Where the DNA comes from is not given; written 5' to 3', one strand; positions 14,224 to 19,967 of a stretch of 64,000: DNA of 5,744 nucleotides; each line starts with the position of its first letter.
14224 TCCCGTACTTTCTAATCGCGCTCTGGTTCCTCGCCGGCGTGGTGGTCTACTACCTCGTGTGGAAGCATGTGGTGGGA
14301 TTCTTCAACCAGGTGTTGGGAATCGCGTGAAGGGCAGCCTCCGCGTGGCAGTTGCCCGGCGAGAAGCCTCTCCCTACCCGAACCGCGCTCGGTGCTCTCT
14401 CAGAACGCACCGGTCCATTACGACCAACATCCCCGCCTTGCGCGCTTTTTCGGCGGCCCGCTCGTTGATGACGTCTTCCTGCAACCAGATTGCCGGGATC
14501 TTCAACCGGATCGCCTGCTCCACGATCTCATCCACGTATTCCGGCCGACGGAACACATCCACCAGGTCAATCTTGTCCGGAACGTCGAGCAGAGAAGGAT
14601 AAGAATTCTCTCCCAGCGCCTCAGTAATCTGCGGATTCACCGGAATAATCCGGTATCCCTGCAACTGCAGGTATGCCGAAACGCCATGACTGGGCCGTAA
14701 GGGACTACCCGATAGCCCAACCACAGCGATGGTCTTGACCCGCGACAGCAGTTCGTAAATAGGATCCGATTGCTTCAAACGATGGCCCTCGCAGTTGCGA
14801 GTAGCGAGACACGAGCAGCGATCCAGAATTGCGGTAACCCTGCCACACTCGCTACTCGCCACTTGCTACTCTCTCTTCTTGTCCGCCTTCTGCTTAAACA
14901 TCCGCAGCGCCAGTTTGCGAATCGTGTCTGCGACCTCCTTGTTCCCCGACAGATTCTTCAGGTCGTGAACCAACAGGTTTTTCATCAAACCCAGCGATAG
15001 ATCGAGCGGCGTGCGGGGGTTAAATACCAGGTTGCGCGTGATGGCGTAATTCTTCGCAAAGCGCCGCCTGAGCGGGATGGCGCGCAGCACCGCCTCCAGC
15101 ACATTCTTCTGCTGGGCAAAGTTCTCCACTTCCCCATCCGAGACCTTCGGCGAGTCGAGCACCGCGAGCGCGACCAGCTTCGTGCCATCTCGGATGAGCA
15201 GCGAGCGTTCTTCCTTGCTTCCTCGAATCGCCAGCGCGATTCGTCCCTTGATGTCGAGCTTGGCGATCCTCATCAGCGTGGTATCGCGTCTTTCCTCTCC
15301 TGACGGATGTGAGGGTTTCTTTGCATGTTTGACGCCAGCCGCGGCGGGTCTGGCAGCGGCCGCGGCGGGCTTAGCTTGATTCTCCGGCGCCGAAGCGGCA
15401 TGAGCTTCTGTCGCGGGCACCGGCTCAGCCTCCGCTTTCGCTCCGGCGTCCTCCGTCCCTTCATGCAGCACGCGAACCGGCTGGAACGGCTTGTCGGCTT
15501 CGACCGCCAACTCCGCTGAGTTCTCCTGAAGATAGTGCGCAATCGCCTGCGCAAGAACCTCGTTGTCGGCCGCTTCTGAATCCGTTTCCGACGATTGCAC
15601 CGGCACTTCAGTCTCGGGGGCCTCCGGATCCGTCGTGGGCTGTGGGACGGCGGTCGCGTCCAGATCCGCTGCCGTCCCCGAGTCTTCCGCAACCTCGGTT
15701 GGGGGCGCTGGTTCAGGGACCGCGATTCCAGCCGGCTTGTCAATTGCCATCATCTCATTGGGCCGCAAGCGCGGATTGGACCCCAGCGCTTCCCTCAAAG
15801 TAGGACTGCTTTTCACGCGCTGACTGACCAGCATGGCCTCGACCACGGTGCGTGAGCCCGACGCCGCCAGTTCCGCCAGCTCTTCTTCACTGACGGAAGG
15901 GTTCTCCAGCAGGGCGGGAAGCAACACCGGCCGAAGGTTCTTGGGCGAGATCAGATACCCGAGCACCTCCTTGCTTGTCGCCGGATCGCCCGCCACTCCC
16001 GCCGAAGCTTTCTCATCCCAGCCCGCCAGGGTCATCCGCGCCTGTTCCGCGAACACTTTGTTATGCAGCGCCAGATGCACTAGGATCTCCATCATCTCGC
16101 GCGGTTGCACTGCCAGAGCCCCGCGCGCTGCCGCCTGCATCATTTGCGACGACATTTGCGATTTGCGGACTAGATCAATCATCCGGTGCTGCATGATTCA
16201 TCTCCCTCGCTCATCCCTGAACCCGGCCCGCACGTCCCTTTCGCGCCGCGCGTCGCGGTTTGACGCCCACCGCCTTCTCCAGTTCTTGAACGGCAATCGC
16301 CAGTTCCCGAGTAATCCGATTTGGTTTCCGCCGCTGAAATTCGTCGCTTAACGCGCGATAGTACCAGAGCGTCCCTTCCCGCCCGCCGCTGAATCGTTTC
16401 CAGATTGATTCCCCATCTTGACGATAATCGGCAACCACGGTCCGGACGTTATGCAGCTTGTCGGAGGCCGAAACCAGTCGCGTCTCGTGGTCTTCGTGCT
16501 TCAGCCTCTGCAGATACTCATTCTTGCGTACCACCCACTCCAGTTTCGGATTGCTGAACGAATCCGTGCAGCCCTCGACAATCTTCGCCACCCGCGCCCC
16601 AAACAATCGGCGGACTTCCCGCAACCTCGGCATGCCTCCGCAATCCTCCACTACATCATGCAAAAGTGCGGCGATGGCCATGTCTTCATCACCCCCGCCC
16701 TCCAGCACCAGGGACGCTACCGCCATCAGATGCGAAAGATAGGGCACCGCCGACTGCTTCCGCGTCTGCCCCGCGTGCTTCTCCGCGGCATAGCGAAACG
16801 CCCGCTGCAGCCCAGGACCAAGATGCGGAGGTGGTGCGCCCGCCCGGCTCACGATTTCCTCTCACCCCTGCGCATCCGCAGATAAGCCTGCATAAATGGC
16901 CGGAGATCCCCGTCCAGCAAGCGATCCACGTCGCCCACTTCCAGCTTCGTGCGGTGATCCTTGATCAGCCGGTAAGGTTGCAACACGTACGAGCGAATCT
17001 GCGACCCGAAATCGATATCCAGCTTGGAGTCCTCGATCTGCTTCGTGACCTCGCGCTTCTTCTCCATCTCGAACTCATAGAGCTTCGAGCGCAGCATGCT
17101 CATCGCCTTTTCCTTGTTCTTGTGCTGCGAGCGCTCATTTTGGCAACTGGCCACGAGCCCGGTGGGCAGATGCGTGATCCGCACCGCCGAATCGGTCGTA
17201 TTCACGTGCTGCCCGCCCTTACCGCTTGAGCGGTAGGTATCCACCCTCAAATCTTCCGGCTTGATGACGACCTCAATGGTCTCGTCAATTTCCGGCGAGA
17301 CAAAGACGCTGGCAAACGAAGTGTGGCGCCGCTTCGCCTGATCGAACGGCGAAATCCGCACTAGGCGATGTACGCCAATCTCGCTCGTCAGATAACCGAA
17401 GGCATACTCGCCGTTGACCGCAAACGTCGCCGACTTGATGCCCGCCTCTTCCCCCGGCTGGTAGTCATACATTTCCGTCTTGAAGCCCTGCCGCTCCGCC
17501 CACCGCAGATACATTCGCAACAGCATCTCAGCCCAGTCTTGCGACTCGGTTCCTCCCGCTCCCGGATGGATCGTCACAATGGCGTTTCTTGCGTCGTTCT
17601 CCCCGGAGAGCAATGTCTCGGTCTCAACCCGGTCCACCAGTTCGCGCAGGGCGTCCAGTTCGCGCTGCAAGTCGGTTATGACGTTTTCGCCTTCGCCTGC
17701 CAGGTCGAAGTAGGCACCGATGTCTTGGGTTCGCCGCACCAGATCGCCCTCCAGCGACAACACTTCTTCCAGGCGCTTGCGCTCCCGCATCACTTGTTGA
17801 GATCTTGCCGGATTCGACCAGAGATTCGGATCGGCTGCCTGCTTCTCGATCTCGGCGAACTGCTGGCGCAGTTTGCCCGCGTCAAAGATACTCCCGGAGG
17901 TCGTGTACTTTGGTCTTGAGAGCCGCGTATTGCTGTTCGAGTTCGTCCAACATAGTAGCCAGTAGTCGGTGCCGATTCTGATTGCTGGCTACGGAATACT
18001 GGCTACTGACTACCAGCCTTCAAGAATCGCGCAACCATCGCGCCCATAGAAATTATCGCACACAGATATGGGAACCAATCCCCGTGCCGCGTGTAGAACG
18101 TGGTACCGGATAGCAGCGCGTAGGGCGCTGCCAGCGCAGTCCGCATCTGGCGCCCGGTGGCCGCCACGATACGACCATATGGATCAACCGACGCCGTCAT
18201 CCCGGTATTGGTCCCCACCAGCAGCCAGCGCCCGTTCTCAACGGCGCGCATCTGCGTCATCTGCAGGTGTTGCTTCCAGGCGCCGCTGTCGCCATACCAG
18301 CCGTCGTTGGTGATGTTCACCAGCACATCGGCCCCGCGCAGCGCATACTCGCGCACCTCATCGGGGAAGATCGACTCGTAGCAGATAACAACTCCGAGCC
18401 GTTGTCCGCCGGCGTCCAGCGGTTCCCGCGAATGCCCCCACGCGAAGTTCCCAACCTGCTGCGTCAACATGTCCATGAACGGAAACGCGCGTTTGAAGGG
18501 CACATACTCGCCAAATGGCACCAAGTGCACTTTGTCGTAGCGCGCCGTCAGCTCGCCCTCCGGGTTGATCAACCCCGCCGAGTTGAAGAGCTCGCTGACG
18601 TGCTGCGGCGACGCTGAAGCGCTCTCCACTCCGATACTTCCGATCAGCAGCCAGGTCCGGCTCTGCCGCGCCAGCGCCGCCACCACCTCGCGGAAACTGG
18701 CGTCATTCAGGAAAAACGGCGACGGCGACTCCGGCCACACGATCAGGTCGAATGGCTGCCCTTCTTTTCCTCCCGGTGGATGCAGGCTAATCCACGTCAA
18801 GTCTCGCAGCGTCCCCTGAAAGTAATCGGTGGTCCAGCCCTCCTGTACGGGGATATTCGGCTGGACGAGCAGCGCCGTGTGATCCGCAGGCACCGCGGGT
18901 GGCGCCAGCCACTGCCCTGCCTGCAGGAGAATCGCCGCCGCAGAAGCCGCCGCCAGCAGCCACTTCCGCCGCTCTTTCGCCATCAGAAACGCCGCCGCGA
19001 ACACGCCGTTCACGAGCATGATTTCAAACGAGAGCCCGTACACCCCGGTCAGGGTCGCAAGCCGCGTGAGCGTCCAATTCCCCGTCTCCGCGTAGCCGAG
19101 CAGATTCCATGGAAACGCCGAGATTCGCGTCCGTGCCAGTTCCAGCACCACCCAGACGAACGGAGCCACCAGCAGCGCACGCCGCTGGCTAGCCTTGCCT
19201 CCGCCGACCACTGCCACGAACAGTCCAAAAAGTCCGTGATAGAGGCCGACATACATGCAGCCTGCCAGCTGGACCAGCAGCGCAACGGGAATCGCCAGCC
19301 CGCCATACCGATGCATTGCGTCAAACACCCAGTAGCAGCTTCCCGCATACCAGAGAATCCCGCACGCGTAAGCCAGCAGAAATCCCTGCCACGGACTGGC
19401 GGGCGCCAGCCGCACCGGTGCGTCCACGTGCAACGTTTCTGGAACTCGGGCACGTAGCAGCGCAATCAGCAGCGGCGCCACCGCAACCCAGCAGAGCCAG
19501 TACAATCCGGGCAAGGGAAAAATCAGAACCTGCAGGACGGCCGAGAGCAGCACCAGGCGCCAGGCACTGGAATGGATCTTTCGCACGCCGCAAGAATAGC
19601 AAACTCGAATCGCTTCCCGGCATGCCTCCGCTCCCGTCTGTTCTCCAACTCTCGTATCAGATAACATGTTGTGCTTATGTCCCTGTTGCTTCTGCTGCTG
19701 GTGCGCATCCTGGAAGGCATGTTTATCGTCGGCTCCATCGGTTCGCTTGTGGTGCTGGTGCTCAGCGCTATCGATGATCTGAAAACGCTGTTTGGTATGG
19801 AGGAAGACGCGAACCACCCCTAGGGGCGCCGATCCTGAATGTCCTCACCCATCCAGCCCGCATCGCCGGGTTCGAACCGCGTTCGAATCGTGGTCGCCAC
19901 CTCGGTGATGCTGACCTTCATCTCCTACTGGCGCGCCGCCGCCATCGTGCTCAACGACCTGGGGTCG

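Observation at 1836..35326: Window-wide class of period-7 (heptanucleotide) arrays that abut stop codons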

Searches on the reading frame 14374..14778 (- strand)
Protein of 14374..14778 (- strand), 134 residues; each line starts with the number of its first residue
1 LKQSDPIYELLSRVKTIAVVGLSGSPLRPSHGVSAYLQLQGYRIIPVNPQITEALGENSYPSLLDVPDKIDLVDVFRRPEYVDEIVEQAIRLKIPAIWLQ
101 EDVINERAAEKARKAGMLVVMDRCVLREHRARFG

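Call 32: search_protein_families(library=pfam, proteins=[window:14374-14778:-], max_evalue=0.001)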
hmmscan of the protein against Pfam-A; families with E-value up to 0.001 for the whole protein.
window:14374-14778:- (134 aa): 1 family
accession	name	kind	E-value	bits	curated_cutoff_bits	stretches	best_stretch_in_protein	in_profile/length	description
PF13380.12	CoA_binding_2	-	3.8e-40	137.4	22.8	1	15-129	1-115/116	CoA binding domain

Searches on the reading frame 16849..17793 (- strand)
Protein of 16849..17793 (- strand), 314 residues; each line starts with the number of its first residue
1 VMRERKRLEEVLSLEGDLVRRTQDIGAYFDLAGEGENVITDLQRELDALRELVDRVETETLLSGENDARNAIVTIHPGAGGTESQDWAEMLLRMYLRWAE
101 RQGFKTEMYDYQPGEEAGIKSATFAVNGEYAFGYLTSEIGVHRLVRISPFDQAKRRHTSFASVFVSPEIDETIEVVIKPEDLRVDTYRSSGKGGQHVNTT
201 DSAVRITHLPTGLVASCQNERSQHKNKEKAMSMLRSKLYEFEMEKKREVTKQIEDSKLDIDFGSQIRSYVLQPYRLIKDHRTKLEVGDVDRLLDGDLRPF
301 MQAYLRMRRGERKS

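Call 32: search_protein_families(library=pfam, proteins=[window:16849-17793:-], max_evalue=0.001)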
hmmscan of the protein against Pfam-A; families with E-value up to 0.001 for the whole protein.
window:16849-17793:- (314 aa): 2 families
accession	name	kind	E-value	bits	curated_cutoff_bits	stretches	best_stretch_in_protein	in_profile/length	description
PF03462.23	PCRF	-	6.4e-50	170.1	24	1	2-163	28-194/194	PCRF domain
PF00472.26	RF-1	-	9.3e-43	145.3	35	1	172-281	2-116/116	RF-1 domain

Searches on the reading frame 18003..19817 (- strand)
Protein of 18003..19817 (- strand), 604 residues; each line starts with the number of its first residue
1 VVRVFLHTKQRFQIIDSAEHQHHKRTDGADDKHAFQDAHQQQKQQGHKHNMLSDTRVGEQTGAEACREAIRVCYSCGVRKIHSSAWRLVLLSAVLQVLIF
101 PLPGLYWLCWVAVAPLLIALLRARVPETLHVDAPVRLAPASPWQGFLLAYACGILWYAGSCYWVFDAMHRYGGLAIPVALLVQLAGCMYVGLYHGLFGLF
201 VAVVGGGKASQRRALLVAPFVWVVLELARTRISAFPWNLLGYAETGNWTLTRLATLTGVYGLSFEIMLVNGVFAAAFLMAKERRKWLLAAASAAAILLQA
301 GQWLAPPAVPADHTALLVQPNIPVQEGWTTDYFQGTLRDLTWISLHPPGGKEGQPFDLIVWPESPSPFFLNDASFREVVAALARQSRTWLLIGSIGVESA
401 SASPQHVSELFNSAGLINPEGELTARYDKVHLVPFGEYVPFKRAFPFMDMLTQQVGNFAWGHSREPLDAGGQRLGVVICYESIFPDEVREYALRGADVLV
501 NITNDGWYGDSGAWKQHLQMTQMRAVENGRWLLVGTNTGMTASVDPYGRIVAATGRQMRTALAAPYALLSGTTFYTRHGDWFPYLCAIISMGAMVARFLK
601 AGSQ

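Call 32: search_protein_families(library=pfam, proteins=[window:18003-19817:-], max_evalue=0.001)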
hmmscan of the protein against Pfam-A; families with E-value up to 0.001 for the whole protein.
window:18003-19817:- (604 aa): 3 families
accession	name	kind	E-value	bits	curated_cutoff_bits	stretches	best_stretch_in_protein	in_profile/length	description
PF00795.27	CN_hydrolase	-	2.1e-31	109.6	23.2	1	355-559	32-239/256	Carbon-nitrogen hydrolase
PF20154.4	LNT_N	-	2.7e-26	93.1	27.1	1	92-271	1-158/159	Apolipoprotein N-acyltransferase N-terminal domain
PF09142.17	TruB_C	-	0.0004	20.5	28.7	1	524-557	12-45/56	tRNA Pseudouridine synthase II, C terminal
